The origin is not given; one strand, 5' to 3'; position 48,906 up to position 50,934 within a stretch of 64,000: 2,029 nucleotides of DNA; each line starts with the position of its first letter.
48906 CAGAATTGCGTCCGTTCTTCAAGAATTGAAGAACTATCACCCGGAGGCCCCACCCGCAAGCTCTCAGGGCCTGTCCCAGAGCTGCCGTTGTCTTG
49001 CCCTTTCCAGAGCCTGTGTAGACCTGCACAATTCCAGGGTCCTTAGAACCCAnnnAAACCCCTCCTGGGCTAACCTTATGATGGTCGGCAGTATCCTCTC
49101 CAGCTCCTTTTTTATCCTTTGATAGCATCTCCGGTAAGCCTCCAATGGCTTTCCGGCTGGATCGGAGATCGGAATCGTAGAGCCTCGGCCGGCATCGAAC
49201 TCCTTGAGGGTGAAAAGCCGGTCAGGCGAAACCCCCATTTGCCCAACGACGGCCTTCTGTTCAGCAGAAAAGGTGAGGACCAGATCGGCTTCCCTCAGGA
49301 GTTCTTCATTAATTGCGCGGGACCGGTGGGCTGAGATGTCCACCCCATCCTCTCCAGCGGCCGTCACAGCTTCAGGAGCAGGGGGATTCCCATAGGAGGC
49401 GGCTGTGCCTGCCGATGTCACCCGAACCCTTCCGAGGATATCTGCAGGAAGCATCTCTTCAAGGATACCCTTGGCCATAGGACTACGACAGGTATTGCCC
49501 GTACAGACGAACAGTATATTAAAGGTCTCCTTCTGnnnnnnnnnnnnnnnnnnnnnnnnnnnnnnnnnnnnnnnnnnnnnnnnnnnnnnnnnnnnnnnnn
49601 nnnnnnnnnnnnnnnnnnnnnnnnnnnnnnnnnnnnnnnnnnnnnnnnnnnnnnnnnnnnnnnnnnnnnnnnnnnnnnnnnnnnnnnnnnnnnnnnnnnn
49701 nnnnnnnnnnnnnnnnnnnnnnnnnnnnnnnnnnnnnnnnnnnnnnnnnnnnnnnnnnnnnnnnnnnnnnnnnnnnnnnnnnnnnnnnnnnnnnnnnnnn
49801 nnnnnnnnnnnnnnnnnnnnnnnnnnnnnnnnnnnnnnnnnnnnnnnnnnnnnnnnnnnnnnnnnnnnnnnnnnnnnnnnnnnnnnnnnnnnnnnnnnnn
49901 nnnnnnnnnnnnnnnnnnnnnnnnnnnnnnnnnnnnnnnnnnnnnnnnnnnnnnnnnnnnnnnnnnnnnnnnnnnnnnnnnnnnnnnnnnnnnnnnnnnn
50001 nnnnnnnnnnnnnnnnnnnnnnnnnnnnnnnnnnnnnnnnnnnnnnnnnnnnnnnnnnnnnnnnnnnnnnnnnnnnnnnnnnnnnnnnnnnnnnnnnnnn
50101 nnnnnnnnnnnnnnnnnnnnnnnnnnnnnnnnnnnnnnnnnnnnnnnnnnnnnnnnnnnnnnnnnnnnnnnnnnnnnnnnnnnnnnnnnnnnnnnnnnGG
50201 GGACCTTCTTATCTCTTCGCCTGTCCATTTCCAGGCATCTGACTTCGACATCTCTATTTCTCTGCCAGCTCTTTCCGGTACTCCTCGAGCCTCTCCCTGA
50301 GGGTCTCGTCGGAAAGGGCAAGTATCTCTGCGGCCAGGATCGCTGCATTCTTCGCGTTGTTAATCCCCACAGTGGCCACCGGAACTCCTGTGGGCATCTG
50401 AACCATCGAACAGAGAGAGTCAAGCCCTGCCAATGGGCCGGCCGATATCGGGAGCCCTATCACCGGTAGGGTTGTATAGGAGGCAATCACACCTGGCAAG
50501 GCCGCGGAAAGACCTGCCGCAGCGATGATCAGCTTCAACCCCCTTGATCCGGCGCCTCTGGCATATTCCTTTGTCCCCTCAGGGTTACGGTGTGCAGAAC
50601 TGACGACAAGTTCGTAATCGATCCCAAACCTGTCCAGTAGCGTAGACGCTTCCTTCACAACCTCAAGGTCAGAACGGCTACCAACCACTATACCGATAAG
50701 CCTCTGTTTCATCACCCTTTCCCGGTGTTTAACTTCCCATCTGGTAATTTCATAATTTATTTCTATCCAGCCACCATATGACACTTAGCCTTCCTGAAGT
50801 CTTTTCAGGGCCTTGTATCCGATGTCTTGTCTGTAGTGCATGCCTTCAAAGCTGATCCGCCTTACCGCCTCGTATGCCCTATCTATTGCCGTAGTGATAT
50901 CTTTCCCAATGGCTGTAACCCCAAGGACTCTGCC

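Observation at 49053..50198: Gene fusion of TsaC/YwlC (t6A threonylcarbamoyl-AMP synthase) with a YwlE-like low-molecular-weight protein phosphatase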

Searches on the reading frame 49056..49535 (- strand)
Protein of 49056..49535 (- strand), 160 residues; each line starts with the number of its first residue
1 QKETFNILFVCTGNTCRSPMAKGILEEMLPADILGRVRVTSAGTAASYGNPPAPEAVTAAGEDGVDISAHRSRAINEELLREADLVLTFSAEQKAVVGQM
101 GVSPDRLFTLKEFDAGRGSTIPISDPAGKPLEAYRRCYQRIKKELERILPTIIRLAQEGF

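Call 40: search_solved_structures(query=window:49056-49535:-, max_evalue=1e-8, show_alignments=4)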
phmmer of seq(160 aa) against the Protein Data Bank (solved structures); distinct sequences matched with E-value up to 1e-8: 24.
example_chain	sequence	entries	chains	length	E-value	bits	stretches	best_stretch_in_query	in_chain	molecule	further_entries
4egs_A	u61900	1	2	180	9.9e-26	93.7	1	4-149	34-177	Ribose 5-phosphate isomerase RpiB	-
4eti_A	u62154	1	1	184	9.6e-22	80.8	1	4-146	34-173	Low molecular weight protein-tyrosine-phosphatase ywlE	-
1zgg_A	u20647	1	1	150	1.1e-21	80.6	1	6-146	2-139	Putative low molecular weight protein-tyrosine-phosphatase ywlE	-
4kk3_A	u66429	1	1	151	1.1e-21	80.5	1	6-146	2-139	Low molecular weight protein-tyrosine-phosphatase YwlE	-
4etn_A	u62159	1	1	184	2.5e-20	76.2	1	4-146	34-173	Low molecular weight protein-tyrosine-phosphatase ywlE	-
4pic_A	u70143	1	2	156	2.6e-20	76.2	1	5-149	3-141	Arginine phosphatase Ywle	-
4kk4_A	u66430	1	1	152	3e-20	75.9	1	6-146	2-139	Low molecular weight protein-tyrosine-phosphatase YwlE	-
1u2p_A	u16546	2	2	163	4.4e-12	49.4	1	4-127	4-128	low molecular weight protein-tyrosine-phosphatase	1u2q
2luo_A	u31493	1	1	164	4.5e-12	49.4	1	4-127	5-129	LOW MOLECULAR WEIGHT PROTEIN-TYROSINE-PHOSPHATASE A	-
1lk0_A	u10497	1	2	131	8.1e-12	48.6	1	6-143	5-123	arsenate reductase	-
1ljl_A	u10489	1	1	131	8.9e-12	48.5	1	6-93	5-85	arsenate reductase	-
2fek_A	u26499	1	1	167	1.5e-11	47.7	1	6-142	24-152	Low molecular weight protein-tyrosine-phosphatase wzb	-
2cwd_A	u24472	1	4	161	5.3e-11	45.9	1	6-148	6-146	low molecular weight phosphotyrosine protein phosphatase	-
7dhd_A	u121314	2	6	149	5.7e-11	45.8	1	6-143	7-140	Protein-tyrosine-phosphatase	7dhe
2cd7_A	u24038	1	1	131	1.2e-10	44.8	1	6-93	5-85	PROTEIN ARSC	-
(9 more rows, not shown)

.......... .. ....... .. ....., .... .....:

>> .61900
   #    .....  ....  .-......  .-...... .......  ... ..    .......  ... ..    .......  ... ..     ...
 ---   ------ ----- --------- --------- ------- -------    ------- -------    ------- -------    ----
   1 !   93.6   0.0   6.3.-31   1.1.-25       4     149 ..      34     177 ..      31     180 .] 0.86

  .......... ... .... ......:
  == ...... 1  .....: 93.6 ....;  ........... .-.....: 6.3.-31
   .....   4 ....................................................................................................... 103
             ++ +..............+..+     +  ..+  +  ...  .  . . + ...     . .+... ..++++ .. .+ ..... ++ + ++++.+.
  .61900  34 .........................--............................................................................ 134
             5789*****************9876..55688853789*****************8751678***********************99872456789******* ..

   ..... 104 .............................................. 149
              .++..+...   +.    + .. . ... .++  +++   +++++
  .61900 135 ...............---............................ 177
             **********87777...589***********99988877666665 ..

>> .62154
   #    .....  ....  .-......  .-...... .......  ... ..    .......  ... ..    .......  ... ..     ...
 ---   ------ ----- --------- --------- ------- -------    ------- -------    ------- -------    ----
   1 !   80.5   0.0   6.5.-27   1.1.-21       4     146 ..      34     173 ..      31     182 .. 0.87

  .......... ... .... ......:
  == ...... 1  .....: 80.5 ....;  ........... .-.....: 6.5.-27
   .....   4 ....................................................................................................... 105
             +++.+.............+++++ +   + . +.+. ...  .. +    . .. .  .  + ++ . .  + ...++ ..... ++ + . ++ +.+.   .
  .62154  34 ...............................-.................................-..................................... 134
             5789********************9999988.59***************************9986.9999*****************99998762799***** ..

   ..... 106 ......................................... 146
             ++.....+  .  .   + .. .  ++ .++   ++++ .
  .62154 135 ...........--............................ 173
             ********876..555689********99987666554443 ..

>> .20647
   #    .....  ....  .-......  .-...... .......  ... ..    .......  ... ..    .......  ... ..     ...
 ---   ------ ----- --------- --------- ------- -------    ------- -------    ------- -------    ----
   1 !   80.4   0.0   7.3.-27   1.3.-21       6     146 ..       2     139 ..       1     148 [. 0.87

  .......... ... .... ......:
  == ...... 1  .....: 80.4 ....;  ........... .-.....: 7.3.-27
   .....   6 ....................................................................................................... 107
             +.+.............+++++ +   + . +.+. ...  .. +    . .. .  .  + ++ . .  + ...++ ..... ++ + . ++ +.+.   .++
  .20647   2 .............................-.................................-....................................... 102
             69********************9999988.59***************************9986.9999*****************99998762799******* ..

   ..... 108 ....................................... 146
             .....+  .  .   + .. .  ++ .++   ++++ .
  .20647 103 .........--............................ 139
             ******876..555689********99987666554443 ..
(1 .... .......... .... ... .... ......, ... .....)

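Call 63: search_protein_representatives(protein=window:49056-49535:-)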
Query: 160 residues. Proteins with E-value up to 0.001 (for the whole library): 19982; up to 1e-10: 6380; up to 1e-30: 6. The best 150 are listed.
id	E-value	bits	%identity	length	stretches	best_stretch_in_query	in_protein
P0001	1.5e-98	343.1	100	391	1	1-160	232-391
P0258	2.3e-39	151.0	29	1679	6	5-154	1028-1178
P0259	2.0e-37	144.7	43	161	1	2-159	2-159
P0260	1.8e-33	131.9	49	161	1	3-154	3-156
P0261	1.5e-31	125.6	42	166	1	3-153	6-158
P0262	6.7e-31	123.5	49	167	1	6-154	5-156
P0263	3.2e-29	118.1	50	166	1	5-147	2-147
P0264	7.3e-29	116.9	46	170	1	4-153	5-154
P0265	8.2e-29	116.8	46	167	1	3-157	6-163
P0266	8.2e-29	116.8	41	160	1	4-157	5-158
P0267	8.4e-29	116.7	48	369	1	3-156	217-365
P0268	9.4e-29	116.6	41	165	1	3-158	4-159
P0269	1.7e-28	115.8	43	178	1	2-155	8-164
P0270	1.7e-28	115.7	42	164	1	3-154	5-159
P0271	2.2e-28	115.4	43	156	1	5-154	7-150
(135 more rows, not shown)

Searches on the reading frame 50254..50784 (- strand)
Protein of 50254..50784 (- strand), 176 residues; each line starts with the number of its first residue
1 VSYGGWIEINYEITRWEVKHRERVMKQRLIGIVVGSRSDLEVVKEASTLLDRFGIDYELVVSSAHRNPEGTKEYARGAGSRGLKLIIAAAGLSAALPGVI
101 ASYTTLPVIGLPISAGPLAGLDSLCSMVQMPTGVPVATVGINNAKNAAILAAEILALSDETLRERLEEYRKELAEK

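Call 5: search_protein_families(library=pfam, proteins=[window:50254-50784:-], max_evalue=0.01)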
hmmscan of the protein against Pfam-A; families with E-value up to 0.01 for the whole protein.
window:50254-50784:- (176 aa): 1 family
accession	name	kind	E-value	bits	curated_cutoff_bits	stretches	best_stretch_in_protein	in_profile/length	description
PF00731.26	AIRC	-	2.4e-60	202.8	30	1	30-175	2-147/148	AIR carboxylase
